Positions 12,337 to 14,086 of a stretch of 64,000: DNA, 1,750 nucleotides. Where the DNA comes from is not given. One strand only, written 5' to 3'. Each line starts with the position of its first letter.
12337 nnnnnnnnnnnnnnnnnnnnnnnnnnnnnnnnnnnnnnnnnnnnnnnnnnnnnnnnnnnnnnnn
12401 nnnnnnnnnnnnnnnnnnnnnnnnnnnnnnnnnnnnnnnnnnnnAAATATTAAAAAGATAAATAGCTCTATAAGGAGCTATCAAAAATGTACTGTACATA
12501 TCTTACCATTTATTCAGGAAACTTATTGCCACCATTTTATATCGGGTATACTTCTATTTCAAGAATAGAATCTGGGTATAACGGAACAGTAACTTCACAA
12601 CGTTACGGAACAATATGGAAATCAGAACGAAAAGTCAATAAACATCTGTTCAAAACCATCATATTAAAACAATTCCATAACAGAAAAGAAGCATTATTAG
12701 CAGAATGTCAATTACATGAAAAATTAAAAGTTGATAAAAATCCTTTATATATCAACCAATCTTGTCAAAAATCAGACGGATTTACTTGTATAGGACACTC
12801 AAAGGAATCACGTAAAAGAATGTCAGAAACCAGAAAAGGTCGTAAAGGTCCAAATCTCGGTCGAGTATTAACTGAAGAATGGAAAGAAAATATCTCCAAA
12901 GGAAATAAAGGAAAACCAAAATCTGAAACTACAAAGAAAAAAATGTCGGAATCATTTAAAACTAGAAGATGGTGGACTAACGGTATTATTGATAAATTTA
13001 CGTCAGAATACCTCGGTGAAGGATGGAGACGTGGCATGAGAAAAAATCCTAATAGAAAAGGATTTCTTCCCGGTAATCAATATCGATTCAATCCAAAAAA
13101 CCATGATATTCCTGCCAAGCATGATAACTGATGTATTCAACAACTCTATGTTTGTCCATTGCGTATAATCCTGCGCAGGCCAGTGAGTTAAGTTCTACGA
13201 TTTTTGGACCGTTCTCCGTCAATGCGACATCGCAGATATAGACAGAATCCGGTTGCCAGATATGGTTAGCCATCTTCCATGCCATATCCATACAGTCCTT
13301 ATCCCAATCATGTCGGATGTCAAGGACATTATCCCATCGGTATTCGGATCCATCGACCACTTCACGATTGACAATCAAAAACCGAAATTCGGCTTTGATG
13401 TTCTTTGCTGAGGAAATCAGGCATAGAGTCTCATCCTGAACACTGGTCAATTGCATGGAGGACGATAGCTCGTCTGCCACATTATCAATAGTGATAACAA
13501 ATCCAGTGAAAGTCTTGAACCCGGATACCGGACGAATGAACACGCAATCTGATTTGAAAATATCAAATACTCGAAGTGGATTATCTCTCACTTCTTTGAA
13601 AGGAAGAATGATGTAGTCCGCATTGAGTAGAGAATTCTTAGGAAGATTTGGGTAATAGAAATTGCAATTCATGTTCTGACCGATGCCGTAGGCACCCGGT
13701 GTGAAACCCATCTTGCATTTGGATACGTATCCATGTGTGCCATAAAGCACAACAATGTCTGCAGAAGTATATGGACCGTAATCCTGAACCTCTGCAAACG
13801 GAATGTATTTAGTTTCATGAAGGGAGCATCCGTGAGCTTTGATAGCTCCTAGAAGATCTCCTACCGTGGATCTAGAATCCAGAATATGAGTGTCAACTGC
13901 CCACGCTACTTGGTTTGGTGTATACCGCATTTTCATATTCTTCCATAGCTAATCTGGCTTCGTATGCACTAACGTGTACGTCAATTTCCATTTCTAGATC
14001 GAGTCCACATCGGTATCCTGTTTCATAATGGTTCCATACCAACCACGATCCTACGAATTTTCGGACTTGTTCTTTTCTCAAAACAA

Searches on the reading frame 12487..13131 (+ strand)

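Call 30: search_protein_families(library=pfam, proteins=[window:12487-13131:+], max_evalue=0.01)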
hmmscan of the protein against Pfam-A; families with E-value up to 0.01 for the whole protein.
window:12487-13131:+ (214 aa): 1 family
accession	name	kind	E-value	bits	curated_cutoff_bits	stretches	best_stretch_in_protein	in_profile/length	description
PF07460.16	NUMOD3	-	2.5e-09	37.3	20.4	1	104-137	4-37/37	NUMOD3 motif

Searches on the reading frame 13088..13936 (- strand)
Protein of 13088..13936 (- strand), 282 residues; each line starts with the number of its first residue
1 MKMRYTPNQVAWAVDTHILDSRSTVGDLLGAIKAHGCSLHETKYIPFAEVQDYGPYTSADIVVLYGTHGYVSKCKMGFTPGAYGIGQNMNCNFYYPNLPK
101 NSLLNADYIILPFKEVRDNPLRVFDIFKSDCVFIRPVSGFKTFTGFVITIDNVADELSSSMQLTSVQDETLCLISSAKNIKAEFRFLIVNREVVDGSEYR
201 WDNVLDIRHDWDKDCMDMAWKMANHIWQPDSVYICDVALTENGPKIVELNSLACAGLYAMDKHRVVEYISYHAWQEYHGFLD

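Call 90: search_protein_families(library=pfam, proteins=[window:13088-13936:-], max_evalue=0.001)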
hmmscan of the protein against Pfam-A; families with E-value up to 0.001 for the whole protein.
window:13088-13936:- (282 aa): 2 families
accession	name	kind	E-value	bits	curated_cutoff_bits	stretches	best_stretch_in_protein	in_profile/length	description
PF18299.6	R2K_2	-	1.7e-14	54.4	26.2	1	131-267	21-146/147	ATP-grasp domain, R2K clade family 2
PF14243.11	R2K_3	-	8.1e-11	42.8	26.3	1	126-263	44-163/169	ATP-grasp domain, R2K clade family 3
